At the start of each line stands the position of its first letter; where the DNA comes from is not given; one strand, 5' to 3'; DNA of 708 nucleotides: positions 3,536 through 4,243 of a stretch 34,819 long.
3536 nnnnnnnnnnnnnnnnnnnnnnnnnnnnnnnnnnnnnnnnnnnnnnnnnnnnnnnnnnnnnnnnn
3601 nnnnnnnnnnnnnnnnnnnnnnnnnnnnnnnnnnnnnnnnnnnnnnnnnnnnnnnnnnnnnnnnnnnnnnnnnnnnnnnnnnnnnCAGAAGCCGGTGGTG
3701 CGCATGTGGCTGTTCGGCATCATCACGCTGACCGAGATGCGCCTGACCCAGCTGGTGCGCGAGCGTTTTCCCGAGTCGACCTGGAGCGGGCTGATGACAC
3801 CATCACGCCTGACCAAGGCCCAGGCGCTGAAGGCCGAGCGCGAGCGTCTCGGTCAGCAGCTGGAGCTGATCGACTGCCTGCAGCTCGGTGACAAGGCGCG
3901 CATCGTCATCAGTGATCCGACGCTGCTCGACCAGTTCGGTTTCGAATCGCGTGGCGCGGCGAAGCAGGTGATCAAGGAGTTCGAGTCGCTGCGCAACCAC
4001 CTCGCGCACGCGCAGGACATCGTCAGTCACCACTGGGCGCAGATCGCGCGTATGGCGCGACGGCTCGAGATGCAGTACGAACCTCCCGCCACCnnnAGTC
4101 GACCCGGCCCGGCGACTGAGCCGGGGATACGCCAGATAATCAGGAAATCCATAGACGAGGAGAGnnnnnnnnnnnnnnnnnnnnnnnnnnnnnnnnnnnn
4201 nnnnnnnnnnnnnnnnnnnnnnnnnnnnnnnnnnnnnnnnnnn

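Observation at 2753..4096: Unusual fusion: SpoT-type HD hydrolase + CBS pair + C-terminal Rx4H (HEPN-like) domain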

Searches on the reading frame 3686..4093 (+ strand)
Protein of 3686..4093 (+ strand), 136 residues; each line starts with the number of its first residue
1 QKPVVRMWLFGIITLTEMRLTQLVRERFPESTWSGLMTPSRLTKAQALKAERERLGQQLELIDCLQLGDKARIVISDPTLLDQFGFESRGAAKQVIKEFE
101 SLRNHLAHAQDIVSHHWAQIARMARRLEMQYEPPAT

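Call 30: search_solved_structures(query=A2, max_evalue=10, show_alignments=3)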
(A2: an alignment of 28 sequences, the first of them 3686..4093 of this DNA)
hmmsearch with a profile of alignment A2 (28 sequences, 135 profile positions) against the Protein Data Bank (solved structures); distinct sequences matched with E-value up to 10: 7.
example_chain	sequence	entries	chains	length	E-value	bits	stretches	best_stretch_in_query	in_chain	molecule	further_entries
8fmt_B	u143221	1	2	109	0.13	15.3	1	38-112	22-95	Troponin T, cardiac muscle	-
1j1d_B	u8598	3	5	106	0.42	13.7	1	42-112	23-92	Troponin T | Troponin T, cardiac muscle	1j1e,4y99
8fmm_B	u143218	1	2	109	0.45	13.6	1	42-112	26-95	Troponin T, cardiac muscle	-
5krb_B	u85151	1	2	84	0.49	13.4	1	34-72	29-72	Nuclear receptor subfamily 6 group A member 1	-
6klu_B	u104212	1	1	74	0.84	12.7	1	43-109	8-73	Troponin T, cardiac muscle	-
8fmn_B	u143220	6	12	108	1.2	12.2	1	44-112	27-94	Troponin T, cardiac muscle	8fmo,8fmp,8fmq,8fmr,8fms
6klt_B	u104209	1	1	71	1.3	12.1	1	43-106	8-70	Troponin T, cardiac muscle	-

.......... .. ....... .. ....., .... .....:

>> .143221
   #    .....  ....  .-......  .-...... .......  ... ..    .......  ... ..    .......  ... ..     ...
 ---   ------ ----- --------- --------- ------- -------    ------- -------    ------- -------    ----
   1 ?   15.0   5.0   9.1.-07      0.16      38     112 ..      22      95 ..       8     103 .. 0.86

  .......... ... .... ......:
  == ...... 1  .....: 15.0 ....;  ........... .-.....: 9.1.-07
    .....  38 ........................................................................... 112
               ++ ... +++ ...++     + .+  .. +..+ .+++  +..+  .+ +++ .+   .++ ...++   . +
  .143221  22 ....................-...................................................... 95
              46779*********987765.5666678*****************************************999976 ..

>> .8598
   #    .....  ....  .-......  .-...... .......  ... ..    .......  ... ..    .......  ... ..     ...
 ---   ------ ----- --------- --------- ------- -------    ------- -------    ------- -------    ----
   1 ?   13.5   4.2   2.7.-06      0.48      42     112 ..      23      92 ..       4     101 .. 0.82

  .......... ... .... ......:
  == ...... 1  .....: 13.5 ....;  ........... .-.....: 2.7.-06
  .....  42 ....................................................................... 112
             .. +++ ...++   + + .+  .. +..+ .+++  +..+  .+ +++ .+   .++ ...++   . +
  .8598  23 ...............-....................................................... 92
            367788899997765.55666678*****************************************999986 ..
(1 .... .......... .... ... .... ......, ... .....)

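Call 36: predict_structure(alignment_id=A2)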
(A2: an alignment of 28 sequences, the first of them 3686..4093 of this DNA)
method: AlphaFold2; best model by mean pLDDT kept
length: 136 residues; sequences in the alignment: 28
mean_pLDDT: 86.3   pTM: 0.73
mean pLDDT of the five models: 86.3, 85.3, 85.1, 83.0, 82.9
residues with pLDDT >= 90: 80; 70-90: 38; 50-70: 18; < 50: 0
segments of 3 or more residues with pLDDT < 50: none
pLDDT, mean of each block of 10 residues (from residue 1): 79 92 92 93 96 95 94 93 91 91 82 63 75 60
secondary structure, 60 per line:
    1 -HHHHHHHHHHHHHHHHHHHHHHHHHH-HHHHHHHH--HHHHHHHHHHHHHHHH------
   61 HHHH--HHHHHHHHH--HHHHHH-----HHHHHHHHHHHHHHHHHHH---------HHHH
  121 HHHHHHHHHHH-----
elements in order: H2-27 H29-36 H39-54 H61-64 H67-75 H78-83 H89-107 H117-131

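Call 38: fold_search(model_id=the predicted structure, library=pdb)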
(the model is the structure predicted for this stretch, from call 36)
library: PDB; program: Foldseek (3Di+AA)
matches with E <= 10: 205; with E <= 0.001: 0
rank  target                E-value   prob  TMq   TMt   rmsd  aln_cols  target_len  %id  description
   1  9jpj_E                9.7e-01  0.11  0.22  0.16  16.0       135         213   12  Crystal structure of DhdR in complex with DNA (released 2024-11-06)
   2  3v5y_D                1.5e+00  0.07  0.19  0.17  17.7       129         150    9  Structure of FBXL5 hemerythrin domain, P2(1) cell (released 2012-01-25)
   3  9vkn_B                1.6e+00  0.10  0.22  0.21  16.1       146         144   11  Crystal structure of DhdR in complex with inducer L2HG (released 2025-08-06)
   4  8xdj_C                1.8e+00  0.12  0.28  0.29  17.2       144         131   10  Crystal structure of AMPylated HEPN toxin (released 2024-12-18)
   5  9vkn_A                1.9e+00  0.09  0.22  0.21  16.2       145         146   10  Crystal structure of DhdR in complex with inducer L2HG (released 2025-08-06)
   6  2oer_A                1.9e+00  0.08  0.23  0.19  13.3       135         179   17  Probable Transcriptional Regulator from Pseudomonas aeruginosa (released 2007-01-30)
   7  7st9_E                2.0e+00  0.15  0.25  0.12  12.5       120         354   16  Open state of Rad24-RFC:9-1-1 bound to a 5' ss/dsDNA junction (released 2022-03-23)
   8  1u6h_A                2.4e+00  0.08  0.23  0.15  14.6       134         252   12  Vinculin head (0-258) in complex with the talin vinculin binding site 2 (849-879) (released 2005-01-18)
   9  9gip                  2.4e+00  0.07  0.21  0.20  14.3       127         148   12  BFL1 covalently bound to inhibitor compound 7 (released 2024-12-18)
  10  9jpj_D                2.4e+00  0.06  0.20  0.15  15.6       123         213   15  Crystal structure of DhdR in complex with DNA (released 2024-11-06)
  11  8xeh_B                2.6e+00  0.11  0.30  0.31  16.9       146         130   10  Crystal structure of HEPN-MNT complex (released 2024-12-18)
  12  6iv1_C                2.6e+00  0.08  0.23  0.13  13.8       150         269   18  Crystal structure of a bacterial Bestrophin homolog from Klebsiella pneumoniae with a mutation I180T (released 2019-11-13)
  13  6za3_B                2.6e+00  0.04  0.19  0.13  15.7       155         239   12  Structure of the transcriptional repressor Atu1419 (VanR) from agrobacterium fabrum in complex a palindromic DNA (C222 (released 2020-12-02)
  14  6iv0_B                2.8e+00  0.07  0.23  0.14  15.0       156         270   17  Crystal structure of a bacterial Bestrophin homolog from Klebsiella pneumoniae with a mutation I180A (released 2019-11-13)
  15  3gei_C                2.8e+00  0.07  0.22  0.11  12.4       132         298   14  Crystal structure of MnmE from Chlorobium tepidum in complex with GCP (released 2009-10-27)
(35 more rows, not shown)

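Call 51: search_protein_representatives(alignment_id=A2)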
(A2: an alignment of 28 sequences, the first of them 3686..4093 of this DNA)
Query: 28 sequences, 135 profile positions. Proteins with E-value up to 0.001 (for the whole library): 1362; up to 1e-10: 786; up to 1e-30: 177. The best 150 are listed.
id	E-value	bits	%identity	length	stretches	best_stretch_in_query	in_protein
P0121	3.3e-59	214.8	-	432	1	1-128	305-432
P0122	3.4e-57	208.3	-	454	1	1-132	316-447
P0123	7.2e-57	207.2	-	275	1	1-131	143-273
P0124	2.8e-56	205.3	-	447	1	1-132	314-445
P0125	7.8e-56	203.8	-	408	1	1-133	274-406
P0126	5.6e-55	201.1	-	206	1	1-132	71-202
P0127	9.8e-55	200.3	-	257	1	1-131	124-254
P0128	4.1e-54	198.3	-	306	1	1-131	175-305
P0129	7.5e-53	194.2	-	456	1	1-131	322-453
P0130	7.6e-53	194.2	-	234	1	1-133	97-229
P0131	7.9e-53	194.1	-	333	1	2-132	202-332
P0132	2.2e-52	192.7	-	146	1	1-130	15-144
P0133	2.2e-52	192.7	-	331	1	1-131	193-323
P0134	2.9e-52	192.3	-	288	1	2-132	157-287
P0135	8.9e-52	190.7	-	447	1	1-128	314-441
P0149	2.9e-47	176.1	-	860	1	1-132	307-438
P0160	4.1e-45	169.1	-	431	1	1-130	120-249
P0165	4.6e-44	165.7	-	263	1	1-130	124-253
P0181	2.5e-42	160.1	-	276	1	1-129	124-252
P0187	1.1e-41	158.1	-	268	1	1-132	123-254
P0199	3.0e-40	153.4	-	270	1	1-130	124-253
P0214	1.1e-38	148.4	-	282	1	1-131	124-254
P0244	1.2e-34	135.3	-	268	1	1-132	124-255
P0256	3.6e-34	133.7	-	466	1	1-130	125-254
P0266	5.1e-33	130.0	-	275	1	2-132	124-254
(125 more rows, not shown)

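Call 52: search_protein_families(library=pfam, proteins=[P0165, P0181, P0187, P0199, P0214, P0244, P0149, P0160, P0256, P0266], max_evalue=0.01)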
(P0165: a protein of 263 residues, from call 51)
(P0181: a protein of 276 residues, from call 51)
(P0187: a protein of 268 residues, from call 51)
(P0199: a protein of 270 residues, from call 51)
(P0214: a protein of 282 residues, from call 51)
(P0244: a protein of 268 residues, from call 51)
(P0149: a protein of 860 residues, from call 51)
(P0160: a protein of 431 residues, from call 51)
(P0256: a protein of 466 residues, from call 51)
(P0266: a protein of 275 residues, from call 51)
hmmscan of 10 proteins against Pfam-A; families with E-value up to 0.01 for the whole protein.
P0165 (263 aa): 1 family
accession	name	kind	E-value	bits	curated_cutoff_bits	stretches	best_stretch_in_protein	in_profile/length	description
PF18731.6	HEPN_Swt1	-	0.00056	20.6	27.5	1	145-251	16-111/115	Swt1-like HEPN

P0181 (276 aa): 0 families

P0187 (268 aa): 1 family
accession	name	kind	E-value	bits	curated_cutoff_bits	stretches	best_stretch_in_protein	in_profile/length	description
PF18731.6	HEPN_Swt1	-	0.0015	19.3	27.5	1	165-235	28-96/115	Swt1-like HEPN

P0199 (270 aa): 1 family
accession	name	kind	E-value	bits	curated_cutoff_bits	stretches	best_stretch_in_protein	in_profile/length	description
PF00571.33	CBS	-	4e-06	27.5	24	1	89-123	14-51/57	CBS domain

P0214 (282 aa): 1 family
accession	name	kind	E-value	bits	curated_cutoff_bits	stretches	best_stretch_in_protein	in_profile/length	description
PF18731.6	HEPN_Swt1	-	0.0019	18.9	27.5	1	144-255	15-112/115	Swt1-like HEPN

P0244 (268 aa): 1 family
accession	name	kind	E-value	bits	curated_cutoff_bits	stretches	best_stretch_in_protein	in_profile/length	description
PF00571.33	CBS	-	0.0044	17.8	24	0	105-126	34-54/57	CBS domain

P0149 (860 aa): 5 families
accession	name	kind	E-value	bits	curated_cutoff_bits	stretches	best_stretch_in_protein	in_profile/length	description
PF02518.31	HATPase_c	-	2.1e-20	73.6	26.4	1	724-838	3-110/111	Histidine kinase-, DNA gyrase B-, and HSP90-like ATPase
PF08447.18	PAS_3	-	1.8e-16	60.6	25.6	1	510-594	3-88/89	PAS fold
PF13328.12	HD_4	-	3.6e-11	43.5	27.2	1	31-91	21-80/156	HD domain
PF00989.32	PAS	-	2.1e-05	24.9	22.6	1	489-593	4-108/113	PAS fold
PF08448.16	PAS_4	-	0.00058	20.5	23.1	1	533-602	40-109/110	PAS fold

P0160 (431 aa): 3 families
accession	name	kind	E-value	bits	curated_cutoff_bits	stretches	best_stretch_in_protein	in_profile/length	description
PF13328.12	HD_4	-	1.5e-17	64.2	27.2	1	263-389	1-132/156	HD domain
PF01966.28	HD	-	0.003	18.3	22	1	286-380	2-115/116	HD domain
PF18731.6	HEPN_Swt1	-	0.0062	17.3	27.5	0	208-251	72-115/115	Swt1-like HEPN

P0256 (466 aa): 2 families
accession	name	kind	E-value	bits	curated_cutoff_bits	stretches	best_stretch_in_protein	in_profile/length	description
PF01966.28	HD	-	4.8e-08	33.7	22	1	339-404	29-92/116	HD domain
PF07750.17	GcrA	-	0.0013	19.6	26.9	1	1-41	1-41/155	GcrA cell cycle regulator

P0266 (275 aa): 0 families

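Call 54: find_encoding_contigs(protein=P0160, flank=4000, max_places=3)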
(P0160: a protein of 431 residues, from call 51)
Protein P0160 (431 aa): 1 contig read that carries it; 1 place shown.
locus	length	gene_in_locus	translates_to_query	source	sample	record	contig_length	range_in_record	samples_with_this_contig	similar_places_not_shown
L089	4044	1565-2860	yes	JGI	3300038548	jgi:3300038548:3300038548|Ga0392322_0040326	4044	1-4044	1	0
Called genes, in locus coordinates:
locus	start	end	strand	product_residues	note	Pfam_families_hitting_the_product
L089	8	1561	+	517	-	PF00245:Alk_phosphatase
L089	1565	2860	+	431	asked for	PF13328:HD_4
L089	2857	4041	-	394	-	PF00271:Helicase_C, PF16124:RecQ_Zn_bind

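Call 84: find_encoding_contigs(protein=P0165, flank=6000, max_places=2)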
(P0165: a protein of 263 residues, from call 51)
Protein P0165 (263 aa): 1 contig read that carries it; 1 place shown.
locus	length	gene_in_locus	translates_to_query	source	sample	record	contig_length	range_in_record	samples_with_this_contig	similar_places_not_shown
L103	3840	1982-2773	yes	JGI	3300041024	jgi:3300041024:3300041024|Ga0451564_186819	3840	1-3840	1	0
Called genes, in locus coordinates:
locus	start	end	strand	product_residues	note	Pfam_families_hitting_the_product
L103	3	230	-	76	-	?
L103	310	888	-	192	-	PF13084:DUF3943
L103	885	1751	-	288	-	-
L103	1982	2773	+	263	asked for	-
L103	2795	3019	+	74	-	-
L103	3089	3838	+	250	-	?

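Call 85: find_encoding_contigs(protein=P0199, flank=6000, max_places=2)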
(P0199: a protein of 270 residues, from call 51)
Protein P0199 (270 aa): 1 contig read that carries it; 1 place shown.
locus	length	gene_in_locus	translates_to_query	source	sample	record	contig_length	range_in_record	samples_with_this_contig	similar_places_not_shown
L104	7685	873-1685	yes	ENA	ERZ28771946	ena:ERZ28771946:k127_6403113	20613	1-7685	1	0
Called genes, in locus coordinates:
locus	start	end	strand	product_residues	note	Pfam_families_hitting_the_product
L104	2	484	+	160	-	?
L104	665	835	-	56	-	-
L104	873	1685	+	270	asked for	PF00571:CBS (faint)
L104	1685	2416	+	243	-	-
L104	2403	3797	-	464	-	-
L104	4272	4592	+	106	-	PF00166:Cpn10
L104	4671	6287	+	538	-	PF00118:Cpn60_TCP1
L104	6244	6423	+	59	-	-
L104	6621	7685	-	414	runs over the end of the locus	PF08305:NPCBM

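Call 86: find_encoding_contigs(protein=P0187, flank=6000, max_places=2)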
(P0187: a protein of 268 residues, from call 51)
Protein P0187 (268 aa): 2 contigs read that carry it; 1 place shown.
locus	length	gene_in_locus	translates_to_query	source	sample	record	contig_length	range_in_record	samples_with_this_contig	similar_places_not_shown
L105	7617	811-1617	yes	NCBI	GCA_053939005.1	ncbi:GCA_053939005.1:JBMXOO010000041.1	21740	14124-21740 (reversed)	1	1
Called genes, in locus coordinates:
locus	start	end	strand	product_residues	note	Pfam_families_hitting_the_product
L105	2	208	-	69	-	?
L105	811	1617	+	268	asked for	-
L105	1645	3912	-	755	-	PF01734:Patatin, PF01103:Omp85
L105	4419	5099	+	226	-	PF01061:ABC2_membrane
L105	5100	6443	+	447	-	PF00005:ABC_tran, PF13555:AAA_29 (faint), PF13304:AAA_21 (faint), PF14524:Wzt_C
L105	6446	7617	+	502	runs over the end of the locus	PF02353:CMAS (weak), PF07021:MetW, PF13489:Methyltransf_23, PF08241:Methyltransf_11, PF08242:Methyltransf_12, PF13649:Methyltransf_25, PF13847:Methyltransf_31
